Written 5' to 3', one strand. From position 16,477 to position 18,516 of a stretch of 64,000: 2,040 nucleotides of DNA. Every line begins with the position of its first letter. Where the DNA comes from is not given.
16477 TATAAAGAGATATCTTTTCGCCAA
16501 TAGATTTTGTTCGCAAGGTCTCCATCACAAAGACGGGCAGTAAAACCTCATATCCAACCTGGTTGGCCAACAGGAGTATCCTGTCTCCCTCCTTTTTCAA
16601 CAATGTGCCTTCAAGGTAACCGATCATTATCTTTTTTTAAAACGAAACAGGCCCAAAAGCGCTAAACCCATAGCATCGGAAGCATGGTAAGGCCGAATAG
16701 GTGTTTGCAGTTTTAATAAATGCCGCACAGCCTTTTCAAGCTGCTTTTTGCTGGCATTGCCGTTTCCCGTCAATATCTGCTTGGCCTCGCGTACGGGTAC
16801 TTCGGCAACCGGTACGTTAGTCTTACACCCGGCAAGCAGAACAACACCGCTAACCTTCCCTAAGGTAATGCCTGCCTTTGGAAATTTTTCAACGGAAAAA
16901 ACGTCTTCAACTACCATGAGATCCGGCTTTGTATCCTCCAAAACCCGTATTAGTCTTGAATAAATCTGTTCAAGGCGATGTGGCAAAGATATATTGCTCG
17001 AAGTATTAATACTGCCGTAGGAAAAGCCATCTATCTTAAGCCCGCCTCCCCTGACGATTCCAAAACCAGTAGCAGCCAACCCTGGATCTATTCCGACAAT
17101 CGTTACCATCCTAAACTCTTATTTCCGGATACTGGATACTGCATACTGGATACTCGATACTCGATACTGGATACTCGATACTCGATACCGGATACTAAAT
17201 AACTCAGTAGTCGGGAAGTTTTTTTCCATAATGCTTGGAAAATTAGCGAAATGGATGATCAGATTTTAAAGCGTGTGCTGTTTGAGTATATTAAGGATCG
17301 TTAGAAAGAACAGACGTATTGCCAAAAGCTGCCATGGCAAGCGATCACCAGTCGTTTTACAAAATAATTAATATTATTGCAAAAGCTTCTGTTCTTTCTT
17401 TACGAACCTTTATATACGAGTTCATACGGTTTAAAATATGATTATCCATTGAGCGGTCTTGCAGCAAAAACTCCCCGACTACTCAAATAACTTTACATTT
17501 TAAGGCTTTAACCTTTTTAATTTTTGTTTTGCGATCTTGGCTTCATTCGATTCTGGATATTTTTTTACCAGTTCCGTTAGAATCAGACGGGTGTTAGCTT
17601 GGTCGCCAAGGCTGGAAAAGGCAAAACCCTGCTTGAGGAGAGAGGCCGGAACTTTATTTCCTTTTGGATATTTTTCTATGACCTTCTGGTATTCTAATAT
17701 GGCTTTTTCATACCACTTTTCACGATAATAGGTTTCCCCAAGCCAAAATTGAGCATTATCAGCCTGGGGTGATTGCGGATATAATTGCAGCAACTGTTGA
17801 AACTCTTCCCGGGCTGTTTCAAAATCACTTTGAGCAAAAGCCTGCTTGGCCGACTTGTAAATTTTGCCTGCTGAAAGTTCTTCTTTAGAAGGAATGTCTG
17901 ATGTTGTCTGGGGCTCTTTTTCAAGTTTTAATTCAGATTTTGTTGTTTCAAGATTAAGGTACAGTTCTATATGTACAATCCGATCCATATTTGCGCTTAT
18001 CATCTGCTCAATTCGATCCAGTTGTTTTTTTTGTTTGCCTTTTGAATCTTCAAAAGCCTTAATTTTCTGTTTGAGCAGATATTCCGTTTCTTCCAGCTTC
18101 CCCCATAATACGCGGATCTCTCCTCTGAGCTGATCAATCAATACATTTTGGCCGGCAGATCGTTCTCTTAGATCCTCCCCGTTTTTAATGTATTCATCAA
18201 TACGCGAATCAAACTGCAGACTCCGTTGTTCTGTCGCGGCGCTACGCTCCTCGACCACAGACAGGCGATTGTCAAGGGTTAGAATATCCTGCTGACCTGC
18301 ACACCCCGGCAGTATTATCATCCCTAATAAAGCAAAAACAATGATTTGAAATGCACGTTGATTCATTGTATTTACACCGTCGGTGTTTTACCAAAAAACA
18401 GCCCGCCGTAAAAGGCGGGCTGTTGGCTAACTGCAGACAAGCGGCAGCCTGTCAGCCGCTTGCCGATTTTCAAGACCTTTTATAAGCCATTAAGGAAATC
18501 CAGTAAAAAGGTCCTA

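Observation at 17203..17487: A ~237-bp long-hairpin repeat element present in three same-orientation copies within 11 kb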

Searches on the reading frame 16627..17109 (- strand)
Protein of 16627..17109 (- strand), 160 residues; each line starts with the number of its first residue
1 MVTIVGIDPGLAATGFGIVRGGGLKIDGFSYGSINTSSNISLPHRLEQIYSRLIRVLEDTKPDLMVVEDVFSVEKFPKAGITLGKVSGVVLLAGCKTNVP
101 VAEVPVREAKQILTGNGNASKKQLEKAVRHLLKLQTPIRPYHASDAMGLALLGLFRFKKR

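Call 13: search_protein_families(library=ncbifam, proteins=[window:16627-17109:-])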
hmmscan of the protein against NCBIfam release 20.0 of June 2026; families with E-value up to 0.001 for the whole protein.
window:16627-17109:- (160 aa): 2 families
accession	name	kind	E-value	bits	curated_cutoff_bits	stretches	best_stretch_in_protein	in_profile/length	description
NF000711.0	PRK00039.2-1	equivalog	9.5e-35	119.9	163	1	3-154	2-152/161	crossover junction endodeoxyribonuclease RuvC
TIGR00228.1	ruvC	equivalog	2.7e-26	92.4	100.65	1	4-151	1-145/156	crossover junction endodeoxyribonuclease RuvC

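Call 44: find_encoding_contigs(protein=window:16627-17109:-, flank=3000, max_places=10)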
Protein window:16627-17109:- (160 aa): 17 contigs read that carry it; 10 places shown.
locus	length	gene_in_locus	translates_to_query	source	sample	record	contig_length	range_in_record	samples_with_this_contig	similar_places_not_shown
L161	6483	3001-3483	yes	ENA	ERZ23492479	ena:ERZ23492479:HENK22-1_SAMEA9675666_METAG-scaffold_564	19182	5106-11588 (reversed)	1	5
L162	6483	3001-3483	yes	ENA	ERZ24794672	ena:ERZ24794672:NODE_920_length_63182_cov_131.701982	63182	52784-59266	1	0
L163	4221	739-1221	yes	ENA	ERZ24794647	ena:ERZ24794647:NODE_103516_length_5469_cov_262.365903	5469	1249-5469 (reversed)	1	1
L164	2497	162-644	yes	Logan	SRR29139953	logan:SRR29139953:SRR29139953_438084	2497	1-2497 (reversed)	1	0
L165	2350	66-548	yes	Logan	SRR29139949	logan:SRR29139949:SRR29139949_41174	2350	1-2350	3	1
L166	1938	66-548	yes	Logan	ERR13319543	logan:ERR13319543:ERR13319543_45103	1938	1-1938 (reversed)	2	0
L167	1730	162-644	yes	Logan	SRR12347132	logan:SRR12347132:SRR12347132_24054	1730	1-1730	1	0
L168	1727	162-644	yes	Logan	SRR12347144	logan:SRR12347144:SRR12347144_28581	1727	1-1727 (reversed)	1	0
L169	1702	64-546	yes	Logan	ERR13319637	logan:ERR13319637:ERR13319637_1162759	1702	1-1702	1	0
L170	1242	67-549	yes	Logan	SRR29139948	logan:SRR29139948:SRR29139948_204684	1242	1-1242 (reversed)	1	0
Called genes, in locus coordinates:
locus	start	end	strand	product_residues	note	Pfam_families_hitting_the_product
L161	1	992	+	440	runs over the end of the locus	PF04052:TolB_N, PF26550:Tricorn_2nd, PF07676:PD40, PF26549:Tricorn_N, PF07676:PD40, PF26550:Tricorn_2nd, PF26549:Tricorn_N, PF07676:PD40, +5 more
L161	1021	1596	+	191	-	PF00691:OmpA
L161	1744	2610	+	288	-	PF13525:YfiO, PF07719:TPR_2 (faint), PF13174:TPR_6 (faint), PF13428:TPR_14 (faint), PF13432:TPR_16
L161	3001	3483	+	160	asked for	PF02075:RuvC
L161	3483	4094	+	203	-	PF01330:RuvA_N, PF14520:HHH_5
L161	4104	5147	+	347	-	PF05496:RuvB_N, PF13191:AAA_16 (faint), PF07728:AAA_5 (weak), PF00004:AAA, PF17864:AAA_lid_4, PF05491:WHD_RuvB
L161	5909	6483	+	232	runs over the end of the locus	-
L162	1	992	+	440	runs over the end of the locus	PF04052:TolB_N, PF26550:Tricorn_2nd, PF07676:PD40, PF26549:Tricorn_N, PF07676:PD40, PF26550:Tricorn_2nd, PF26549:Tricorn_N, PF07676:PD40, +5 more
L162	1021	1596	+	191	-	PF00691:OmpA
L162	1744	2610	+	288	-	PF13525:YfiO, PF07719:TPR_2 (faint), PF13174:TPR_6 (faint), PF13428:TPR_14 (faint), PF13432:TPR_16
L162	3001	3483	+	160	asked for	PF02075:RuvC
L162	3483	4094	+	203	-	PF01330:RuvA_N, PF14520:HHH_5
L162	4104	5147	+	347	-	PF05496:RuvB_N, PF13191:AAA_16 (faint), PF07728:AAA_5 (weak), PF00004:AAA, PF17864:AAA_lid_4, PF05491:WHD_RuvB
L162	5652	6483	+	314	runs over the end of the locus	-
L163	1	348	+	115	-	?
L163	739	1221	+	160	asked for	PF02075:RuvC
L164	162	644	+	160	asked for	PF02075:RuvC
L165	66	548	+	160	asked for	PF02075:RuvC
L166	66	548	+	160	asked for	PF02075:RuvC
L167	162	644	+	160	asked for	PF02075:RuvC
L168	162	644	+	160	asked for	PF02075:RuvC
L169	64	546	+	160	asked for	PF02075:RuvC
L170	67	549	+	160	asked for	PF02075:RuvC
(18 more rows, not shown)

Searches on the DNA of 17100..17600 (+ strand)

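Call 42: search_rna_families(source=window, start=17100, end=17600, threshold=evalue, max_evalue=10)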
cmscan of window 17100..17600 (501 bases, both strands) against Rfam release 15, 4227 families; matches with E-value up to 10: 5.
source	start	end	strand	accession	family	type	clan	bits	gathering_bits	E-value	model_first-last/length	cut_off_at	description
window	17252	17448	+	RF00886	MIR807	Gene; miRNA;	-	19.7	113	0.17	1-176/176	no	MIR807 microRNA precursor family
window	17505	17570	-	RF02068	STnc480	Gene; sRNA;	-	17.2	72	10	1-72/72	no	Enterobacterial sRNA STnc480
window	17354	17501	+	RF01440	S_pombe_snR42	Gene; snRNA; snoRNA; HACA-box;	CL00032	16.6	90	1.8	1-208/208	no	small nucleolar RNA snR42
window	17325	17439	+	RF01948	KCNQ1OT1_3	Gene; lncRNA;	-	16.4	60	6.9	1-116/116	no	KCNQ1 overlapping transcript 1 conserved region 3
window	17457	17574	-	RF01932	bxd_4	Gene; lncRNA;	-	14.1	40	5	1-106/106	no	Bithoraxoid conserved region 4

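Call 73: search_dna_similar(query=window:17203-17482:+, collection=plasmids, mode=distant, max_evalue=0.001, max_rows=10)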
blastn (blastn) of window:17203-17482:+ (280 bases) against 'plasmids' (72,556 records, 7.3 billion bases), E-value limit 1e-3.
No match.

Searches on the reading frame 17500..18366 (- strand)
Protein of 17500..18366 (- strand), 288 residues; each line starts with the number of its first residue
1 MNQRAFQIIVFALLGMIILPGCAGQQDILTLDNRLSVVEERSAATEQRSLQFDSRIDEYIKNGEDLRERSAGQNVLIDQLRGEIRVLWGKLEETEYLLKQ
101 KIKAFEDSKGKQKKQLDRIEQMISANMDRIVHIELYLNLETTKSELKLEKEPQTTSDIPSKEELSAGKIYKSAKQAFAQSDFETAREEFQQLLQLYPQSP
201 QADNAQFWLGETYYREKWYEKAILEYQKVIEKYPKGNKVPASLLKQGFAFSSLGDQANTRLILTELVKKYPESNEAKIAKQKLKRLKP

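Call 13: search_protein_families(library=ncbifam, proteins=[window:17500-18366:-])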
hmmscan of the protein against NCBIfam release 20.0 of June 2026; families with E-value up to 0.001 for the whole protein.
window:17500-18366:- (288 aa): 9 families
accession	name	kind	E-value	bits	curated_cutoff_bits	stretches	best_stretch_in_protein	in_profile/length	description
TIGR02795.1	tol_pal_ybgF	equivalog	4.2e-34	117.7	90.1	1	168-283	4-119/119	tol-pal system protein YbgF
NF008068.0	PRK10803.1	equivalog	1.1e-18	68.1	383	1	81-284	67-261/263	cell division protein CpoB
TIGR03302.1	OM_YfiO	subfamily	1.8e-17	63.6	81.4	1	159-287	26-162/239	outer membrane protein assembly factor BamD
NF053852.1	vesicle_Bd0635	exception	2e-15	57.1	250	1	202-287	137-222/223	CpoB-like predatory vesicle lipoprotein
NF052312.1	T9SS_PorW_SprE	equivalog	4e-08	32.4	250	2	174-228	112-166/716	type IX secretion system periplasmic lipoprotein PorW/SprE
TIGR02552.1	LcrH_SycD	equivalog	3.4e-06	26.8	104.8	1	167-285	19-131/136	SycD/LcrH family type III secretion system chaperone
NF053607.1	CHU_0125_OmpA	equivalog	9.4e-05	21.1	620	1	168-287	21-134/639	CHU_0125 family OmpA-like outer membrane integrity protein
NF033756.1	gliding_GltC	equivalog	0.00017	20.5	450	1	162-266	113-214/622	adventurous gliding motility protein GltC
TIGR02917.1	PEP_TPR_lipo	equivalog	0.00098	17.1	312.2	0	179-276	240-331/899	XrtA/PEP-CTERM system TPR-repeat protein PrsT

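Call 85: find_homologous_proteins(query=window:17500-18366:-, max_evalue=1e-30)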
Query window:17500-18366:- (288 aa): 2650 proteins with E <= 1e-30 among 3868 candidates; the best 120 are listed.
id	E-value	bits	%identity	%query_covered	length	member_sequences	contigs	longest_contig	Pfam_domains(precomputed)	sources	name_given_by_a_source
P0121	2.6e-180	615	100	100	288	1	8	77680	PF13525.13,PF13432.13,PF13428.13,PF07719.24,PF13174.13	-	-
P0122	2.2e-159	547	90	100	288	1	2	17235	PF13525.13,PF13432.13,PF13428.13,PF07719.24,PF13174.13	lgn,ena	-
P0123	3.3e-159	546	90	100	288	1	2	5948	PF13525.13,PF13432.13,PF13428.13,PF07719.24,PF13512.13,PF13174.13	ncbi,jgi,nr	ncbi:MAG: tol-pal system protein YbgF [Desulfobacteraceae bacterium]|nr:tol-pal system protein YbgF 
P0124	9.4e-153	525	88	97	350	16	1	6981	PF13525.13,PF13432.13,PF13428.13,PF07719.24,PF13174.13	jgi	jgi:tol-pal system protein YbgF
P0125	1.9e-150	518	85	100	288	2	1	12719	PF13525.13,PF13432.13,PF13428.13,PF07719.24,PF13174.13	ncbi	-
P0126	2.9e-147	507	89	94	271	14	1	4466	PF13525.13,PF13432.13,PF13428.13,PF07719.24,PF13174.13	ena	-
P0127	4.6e-147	506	88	94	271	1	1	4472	PF13525.13,PF13432.13,PF13428.13,PF13181.13,PF07719.24,PF13174.13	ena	-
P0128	2.0e-145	501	83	99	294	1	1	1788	PF13525.13,PF13432.13,PF13428.13,PF07719.24,PF13174.13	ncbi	-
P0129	1.3e-144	499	87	94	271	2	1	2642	PF13525.13,PF13432.13,PF13428.13,PF07719.24,PF13174.13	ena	-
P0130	2.8e-140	484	89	88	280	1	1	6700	PF13525.13,PF13432.13,PF13428.13,PF07719.24,PF13174.13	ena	-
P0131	2.0e-138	478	81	100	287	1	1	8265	PF13525.13,PF13432.13,PF13428.13,PF07719.24,PF13174.13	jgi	jgi:tol-pal system protein YbgF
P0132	3.0e-138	478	81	100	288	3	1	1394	PF13525.13,PF13432.13,PF13428.13,PF07719.24,PF13174.13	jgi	jgi:tol-pal system protein YbgF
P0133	2.4e-137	475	86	94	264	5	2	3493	PF13525.13,PF13432.13,PF13428.13,PF07719.24,PF13174.13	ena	-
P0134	1.5e-132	459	79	94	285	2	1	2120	PF13525.13,PF13432.13,PF13428.13,PF07719.24,PF13512.13,PF13174.13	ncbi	-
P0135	9.9e-132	456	79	94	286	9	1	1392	PF13525.13,PF13432.13,PF13428.13,PF07719.24,PF13174.13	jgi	jgi:tol-pal system protein YbgF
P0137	4.0e-131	454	80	94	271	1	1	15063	PF13525.13,PF13432.13,PF13428.13,PF07719.24,PF13174.13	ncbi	-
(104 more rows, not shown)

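Call 86: find_encoding_contigs(protein=P0122, flank=1500, max_places=2)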
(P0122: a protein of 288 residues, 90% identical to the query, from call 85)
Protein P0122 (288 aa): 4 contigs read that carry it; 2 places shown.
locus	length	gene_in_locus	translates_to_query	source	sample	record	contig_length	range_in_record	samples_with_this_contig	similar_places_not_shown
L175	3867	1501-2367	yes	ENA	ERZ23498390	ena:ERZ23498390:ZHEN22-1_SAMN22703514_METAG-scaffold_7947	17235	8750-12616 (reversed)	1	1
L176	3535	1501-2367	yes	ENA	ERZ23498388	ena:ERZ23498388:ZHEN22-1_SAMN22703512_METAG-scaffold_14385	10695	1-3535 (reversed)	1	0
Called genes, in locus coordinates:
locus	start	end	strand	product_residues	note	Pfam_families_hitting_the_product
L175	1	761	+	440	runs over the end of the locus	PF04052:TolB_N, PF26549:Tricorn_N, PF26550:Tricorn_2nd, PF07676:PD40, PF26549:Tricorn_N, PF07676:PD40, PF26550:Tricorn_2nd, PF26549:Tricorn_N, +5 more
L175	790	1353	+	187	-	PF00691:OmpA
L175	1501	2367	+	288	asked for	PF13525:YfiO, PF07719:TPR_2 (faint), PF13174:TPR_6 (faint), PF13428:TPR_14 (faint), PF13432:TPR_16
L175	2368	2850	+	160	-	PF02075:RuvC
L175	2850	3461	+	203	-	PF01330:RuvA_N, PF14520:HHH_5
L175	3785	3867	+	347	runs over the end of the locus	PF05496:RuvB_N, PF13191:AAA_16 (faint), PF07728:AAA_5 (weak), PF00004:AAA, PF17864:AAA_lid_4, PF05491:WHD_RuvB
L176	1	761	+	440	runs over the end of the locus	PF04052:TolB_N, PF26549:Tricorn_N, PF26550:Tricorn_2nd, PF07676:PD40, PF26549:Tricorn_N, PF07676:PD40, PF26550:Tricorn_2nd, PF26549:Tricorn_N, +5 more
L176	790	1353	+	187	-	PF00691:OmpA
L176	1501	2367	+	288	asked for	PF13525:YfiO, PF07719:TPR_2 (faint), PF13174:TPR_6 (faint), PF13428:TPR_14 (faint), PF13432:TPR_16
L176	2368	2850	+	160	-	PF02075:RuvC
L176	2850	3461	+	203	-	PF01330:RuvA_N, PF14520:HHH_5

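Call 87: find_encoding_contigs(protein=P0125, flank=1500, max_places=2)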
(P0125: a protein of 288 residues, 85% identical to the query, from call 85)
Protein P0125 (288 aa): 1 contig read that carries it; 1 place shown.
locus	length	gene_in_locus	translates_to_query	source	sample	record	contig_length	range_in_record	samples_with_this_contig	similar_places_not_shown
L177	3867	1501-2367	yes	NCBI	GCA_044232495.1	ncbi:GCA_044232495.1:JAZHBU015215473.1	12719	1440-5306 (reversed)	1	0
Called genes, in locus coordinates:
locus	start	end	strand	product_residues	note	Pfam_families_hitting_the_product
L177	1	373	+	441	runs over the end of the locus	PF04052:TolB_N, PF26550:Tricorn_2nd, PF07676:PD40, PF26549:Tricorn_N, PF07676:PD40, PF26550:Tricorn_2nd, PF26549:Tricorn_N, PF07676:PD40, +5 more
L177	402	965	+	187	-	PF00691:OmpA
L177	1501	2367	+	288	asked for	PF13525:YfiO, PF07719:TPR_2 (faint), PF13174:TPR_6 (faint), PF13428:TPR_14 (faint), PF13432:TPR_16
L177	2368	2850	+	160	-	PF02075:RuvC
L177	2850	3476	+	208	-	PF01330:RuvA_N, PF14520:HHH_5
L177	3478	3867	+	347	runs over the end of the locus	PF05496:RuvB_N, PF07728:AAA_5 (weak), PF00004:AAA, PF17864:AAA_lid_4, PF05491:WHD_RuvB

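Call 88: find_encoding_contigs(protein=P0137, flank=1500, max_places=2)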
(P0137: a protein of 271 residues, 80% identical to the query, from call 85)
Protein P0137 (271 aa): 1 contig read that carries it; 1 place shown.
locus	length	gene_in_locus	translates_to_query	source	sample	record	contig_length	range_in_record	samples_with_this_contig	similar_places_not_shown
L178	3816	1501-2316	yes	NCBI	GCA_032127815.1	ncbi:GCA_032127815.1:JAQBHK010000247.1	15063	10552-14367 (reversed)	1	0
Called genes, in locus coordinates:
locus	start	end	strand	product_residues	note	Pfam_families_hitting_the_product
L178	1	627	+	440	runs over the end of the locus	?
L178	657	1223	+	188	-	PF00691:OmpA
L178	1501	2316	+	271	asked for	PF07719:TPR_2 (faint), PF13428:TPR_14 (faint), PF13432:TPR_16 (weak), PF13525:YfiO, PF13174:TPR_6 (weak)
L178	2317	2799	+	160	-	PF02075:RuvC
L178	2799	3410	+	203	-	PF01330:RuvA_N, PF14520:HHH_5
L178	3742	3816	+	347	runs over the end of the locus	PF05496:RuvB_N, PF07728:AAA_5 (faint), PF00004:AAA, PF17864:AAA_lid_4, PF05491:WHD_RuvB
